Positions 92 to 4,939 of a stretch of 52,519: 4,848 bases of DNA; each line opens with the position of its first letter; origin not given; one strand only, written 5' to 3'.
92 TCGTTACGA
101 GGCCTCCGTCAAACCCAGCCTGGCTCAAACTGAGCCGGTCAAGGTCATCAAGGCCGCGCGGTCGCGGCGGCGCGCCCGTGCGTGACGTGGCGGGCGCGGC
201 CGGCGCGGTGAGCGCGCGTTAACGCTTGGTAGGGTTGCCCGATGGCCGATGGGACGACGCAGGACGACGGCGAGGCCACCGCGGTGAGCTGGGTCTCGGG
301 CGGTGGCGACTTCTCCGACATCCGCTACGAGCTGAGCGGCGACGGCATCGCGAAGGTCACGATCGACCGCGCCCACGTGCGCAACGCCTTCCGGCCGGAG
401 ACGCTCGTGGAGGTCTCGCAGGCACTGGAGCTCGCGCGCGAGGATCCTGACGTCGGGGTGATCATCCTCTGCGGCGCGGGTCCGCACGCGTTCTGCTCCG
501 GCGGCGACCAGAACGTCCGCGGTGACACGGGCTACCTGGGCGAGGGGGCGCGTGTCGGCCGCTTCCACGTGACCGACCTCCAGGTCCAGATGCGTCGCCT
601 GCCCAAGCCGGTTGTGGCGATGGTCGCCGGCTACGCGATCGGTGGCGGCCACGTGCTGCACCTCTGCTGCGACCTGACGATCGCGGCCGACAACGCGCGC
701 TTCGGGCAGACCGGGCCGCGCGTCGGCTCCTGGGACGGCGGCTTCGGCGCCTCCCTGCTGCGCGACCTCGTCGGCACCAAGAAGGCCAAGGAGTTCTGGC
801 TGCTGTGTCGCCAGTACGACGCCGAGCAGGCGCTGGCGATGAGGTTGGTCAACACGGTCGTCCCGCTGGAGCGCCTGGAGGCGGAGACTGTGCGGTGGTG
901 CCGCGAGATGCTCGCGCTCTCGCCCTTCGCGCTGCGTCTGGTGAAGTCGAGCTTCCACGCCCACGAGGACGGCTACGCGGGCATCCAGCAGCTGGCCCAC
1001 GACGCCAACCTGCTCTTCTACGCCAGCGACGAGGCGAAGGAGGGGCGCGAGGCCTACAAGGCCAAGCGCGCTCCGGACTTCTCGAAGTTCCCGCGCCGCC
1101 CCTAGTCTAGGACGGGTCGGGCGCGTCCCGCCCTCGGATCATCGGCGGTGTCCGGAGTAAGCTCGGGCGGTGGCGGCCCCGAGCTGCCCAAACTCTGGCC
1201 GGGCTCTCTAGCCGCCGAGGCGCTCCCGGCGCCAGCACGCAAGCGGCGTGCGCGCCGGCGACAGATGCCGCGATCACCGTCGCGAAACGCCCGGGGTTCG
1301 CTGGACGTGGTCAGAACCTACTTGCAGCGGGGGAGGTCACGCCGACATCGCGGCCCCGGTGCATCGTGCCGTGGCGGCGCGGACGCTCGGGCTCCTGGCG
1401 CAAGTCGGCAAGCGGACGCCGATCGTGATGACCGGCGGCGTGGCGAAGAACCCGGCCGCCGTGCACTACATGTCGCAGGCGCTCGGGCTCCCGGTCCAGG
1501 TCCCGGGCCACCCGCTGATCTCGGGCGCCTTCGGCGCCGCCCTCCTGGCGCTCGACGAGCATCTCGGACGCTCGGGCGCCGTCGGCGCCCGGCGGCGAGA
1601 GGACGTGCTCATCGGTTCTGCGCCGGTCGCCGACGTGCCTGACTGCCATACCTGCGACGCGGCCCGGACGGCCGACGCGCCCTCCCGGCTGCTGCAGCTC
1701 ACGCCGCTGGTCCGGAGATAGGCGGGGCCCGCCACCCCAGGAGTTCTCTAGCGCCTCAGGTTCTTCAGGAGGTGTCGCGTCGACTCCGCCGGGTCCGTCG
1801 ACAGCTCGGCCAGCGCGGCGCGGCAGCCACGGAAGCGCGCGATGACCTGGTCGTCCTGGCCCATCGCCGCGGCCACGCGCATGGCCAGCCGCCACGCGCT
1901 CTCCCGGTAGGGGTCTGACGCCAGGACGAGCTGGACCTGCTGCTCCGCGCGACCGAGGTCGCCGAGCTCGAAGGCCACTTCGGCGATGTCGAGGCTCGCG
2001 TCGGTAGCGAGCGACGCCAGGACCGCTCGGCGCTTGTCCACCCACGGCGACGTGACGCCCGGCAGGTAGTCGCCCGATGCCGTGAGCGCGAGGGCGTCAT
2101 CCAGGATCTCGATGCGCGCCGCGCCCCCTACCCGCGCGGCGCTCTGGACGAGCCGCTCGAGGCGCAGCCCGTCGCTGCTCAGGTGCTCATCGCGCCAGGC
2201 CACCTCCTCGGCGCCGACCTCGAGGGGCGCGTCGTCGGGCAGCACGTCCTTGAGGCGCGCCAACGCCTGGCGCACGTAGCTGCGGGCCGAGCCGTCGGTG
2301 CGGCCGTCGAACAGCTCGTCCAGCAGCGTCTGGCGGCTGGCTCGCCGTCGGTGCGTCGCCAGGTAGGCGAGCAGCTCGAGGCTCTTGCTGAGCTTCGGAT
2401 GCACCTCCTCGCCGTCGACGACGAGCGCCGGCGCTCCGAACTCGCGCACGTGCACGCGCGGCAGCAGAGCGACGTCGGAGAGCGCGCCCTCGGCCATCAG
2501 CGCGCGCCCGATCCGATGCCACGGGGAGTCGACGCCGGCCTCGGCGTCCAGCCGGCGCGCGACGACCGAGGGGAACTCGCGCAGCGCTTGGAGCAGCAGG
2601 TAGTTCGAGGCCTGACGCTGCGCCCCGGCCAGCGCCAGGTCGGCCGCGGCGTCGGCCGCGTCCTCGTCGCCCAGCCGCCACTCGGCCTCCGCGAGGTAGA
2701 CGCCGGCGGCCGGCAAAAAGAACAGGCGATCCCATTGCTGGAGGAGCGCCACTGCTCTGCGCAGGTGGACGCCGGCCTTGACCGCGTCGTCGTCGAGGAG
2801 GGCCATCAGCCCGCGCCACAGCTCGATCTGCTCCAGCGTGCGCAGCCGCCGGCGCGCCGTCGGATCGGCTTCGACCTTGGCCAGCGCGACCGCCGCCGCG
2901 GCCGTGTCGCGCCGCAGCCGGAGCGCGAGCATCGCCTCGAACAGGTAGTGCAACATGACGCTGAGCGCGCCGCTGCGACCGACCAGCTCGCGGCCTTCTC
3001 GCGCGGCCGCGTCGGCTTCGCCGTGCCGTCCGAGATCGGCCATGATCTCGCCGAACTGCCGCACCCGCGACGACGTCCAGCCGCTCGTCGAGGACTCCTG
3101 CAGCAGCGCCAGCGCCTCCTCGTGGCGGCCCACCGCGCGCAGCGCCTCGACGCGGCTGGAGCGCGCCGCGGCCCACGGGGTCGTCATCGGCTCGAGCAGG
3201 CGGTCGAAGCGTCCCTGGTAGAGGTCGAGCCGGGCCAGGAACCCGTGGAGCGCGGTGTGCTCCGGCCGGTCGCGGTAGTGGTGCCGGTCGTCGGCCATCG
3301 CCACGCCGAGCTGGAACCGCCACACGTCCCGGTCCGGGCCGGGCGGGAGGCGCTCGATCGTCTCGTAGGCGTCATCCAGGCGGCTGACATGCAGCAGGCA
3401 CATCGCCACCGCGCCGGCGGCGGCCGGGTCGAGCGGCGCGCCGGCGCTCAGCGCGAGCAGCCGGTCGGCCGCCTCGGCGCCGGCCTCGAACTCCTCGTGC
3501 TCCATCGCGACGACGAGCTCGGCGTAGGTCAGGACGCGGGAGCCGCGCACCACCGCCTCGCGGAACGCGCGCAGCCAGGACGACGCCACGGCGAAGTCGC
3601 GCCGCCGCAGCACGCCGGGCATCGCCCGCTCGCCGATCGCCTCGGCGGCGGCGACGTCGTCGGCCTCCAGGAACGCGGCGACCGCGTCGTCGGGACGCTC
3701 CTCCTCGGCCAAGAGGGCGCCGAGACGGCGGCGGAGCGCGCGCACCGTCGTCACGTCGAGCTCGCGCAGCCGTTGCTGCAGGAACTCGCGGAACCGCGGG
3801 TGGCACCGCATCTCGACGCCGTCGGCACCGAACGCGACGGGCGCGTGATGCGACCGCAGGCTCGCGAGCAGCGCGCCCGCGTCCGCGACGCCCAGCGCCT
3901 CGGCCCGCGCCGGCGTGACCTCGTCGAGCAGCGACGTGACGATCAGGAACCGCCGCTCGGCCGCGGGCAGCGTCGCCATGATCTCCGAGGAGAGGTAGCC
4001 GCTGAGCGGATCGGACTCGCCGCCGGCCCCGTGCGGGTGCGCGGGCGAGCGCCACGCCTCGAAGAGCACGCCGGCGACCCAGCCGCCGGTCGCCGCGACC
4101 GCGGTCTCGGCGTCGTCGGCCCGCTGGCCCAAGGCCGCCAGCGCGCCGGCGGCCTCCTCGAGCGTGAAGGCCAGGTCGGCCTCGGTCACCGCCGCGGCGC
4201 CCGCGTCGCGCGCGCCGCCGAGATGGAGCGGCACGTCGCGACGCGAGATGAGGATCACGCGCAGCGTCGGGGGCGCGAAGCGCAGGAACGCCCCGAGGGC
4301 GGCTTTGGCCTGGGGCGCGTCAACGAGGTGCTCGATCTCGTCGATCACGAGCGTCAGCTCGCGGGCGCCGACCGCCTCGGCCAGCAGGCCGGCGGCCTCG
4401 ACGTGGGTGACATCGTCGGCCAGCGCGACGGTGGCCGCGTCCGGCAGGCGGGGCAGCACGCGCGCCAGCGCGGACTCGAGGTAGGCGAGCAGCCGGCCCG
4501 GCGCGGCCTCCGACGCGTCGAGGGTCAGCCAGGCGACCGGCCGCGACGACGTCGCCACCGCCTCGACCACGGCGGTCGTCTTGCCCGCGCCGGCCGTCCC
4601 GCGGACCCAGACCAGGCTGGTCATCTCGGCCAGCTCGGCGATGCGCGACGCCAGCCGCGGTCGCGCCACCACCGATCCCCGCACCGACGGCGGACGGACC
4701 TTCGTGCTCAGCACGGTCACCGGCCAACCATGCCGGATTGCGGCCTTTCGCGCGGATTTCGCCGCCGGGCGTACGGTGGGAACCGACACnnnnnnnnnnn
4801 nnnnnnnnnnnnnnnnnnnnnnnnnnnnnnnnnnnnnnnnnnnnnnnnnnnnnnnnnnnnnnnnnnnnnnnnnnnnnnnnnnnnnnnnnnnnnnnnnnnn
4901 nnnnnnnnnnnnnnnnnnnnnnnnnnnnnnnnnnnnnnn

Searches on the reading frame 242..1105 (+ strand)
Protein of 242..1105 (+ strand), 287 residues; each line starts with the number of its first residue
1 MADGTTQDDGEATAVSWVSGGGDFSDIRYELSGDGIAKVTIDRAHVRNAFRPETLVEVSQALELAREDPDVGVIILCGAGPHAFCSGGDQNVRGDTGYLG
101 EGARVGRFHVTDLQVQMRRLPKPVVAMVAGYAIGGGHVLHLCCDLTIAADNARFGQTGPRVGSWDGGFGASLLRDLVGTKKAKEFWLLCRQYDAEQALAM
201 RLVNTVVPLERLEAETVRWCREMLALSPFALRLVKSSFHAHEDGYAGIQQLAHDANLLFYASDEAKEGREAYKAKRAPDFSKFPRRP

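Call 13: search_protein_families(library=pfam, proteins=[window:242-1105:+])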
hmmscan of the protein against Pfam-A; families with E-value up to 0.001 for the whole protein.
window:242-1105:+ (287 aa): 2 families
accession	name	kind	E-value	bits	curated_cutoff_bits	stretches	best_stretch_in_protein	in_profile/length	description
PF00378.25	ECH_1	-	9.3e-65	218.9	27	1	34-281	4-249/251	Enoyl-CoA hydratase/isomerase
PF16113.10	ECH_2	-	2.1e-16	60.8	27.2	1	38-213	3-178/335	Enoyl-CoA hydratase/isomerase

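Call 25: find_encoding_contigs(protein=window:242-1105:+, flank=10000, max_places=4)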
Protein window:242-1105:+ (287 aa): 1 contig read that carries it; 1 place shown.
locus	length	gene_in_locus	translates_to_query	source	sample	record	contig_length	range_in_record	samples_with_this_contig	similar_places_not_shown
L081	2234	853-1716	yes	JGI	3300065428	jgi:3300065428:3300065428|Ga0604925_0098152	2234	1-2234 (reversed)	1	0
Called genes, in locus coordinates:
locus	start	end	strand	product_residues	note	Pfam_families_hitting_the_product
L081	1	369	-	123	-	?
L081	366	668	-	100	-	PF01527:HTH_Tnp_1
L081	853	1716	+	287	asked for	PF00378:ECH_1, PF16113:ECH_2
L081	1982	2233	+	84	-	?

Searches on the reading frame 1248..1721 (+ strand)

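Call 13: search_protein_families(library=pfam, proteins=[window:1248-1721:+])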
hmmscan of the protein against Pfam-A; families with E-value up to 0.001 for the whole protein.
window:1248-1721:+ (157 aa): 2 families
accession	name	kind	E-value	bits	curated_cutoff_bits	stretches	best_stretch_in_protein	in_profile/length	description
PF01869.26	BcrAD_BadFG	-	1.2e-10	41.8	31.5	1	28-101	192-271/271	BadF/BadG/BcrA/BcrD ATPase family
PF02782.22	FGGY_C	-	1.2e-07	32.1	27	1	55-101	149-194/198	FGGY family of carbohydrate kinases, C-terminal domain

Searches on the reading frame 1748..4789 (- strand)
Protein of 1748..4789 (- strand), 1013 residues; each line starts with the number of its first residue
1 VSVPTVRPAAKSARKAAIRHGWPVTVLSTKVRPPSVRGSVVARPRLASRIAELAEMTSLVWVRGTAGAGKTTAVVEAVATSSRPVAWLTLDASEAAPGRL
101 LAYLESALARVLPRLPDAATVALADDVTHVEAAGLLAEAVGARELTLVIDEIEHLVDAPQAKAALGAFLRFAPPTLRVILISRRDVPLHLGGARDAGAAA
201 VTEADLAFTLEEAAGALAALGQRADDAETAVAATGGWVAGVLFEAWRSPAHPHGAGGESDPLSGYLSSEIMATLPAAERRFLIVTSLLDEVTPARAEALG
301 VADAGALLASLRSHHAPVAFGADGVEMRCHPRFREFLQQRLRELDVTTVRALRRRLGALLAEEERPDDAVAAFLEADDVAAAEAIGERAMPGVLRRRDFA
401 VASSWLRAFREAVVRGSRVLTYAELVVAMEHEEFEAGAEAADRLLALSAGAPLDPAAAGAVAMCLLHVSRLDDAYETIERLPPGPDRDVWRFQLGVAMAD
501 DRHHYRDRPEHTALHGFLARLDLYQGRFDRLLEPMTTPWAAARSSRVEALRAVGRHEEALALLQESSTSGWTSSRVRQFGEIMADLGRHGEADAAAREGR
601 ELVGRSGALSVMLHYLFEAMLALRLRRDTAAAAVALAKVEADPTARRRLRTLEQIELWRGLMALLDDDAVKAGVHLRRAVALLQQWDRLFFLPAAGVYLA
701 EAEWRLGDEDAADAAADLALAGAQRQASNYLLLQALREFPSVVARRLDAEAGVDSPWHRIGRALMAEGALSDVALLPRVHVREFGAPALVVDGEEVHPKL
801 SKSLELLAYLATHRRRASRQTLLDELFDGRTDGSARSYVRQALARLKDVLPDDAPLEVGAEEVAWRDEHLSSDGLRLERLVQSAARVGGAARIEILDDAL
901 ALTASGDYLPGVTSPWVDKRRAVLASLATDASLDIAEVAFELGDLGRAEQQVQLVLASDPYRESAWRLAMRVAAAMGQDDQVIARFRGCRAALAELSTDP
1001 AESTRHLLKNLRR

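Call 13: search_protein_families(library=pfam, proteins=[window:1748-4789:-])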
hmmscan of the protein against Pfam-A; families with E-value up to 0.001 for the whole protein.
window:1748-4789:- (1013 aa): 2 families
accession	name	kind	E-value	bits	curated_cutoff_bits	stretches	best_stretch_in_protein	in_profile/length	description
PF03704.23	BTAD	-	1.9e-11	44.9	22.1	1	878-1011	7-145/146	Bacterial transcriptional activator domain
PF13401.12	AAA_22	-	0.00063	20.5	27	0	60-165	8-101/130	AAA domain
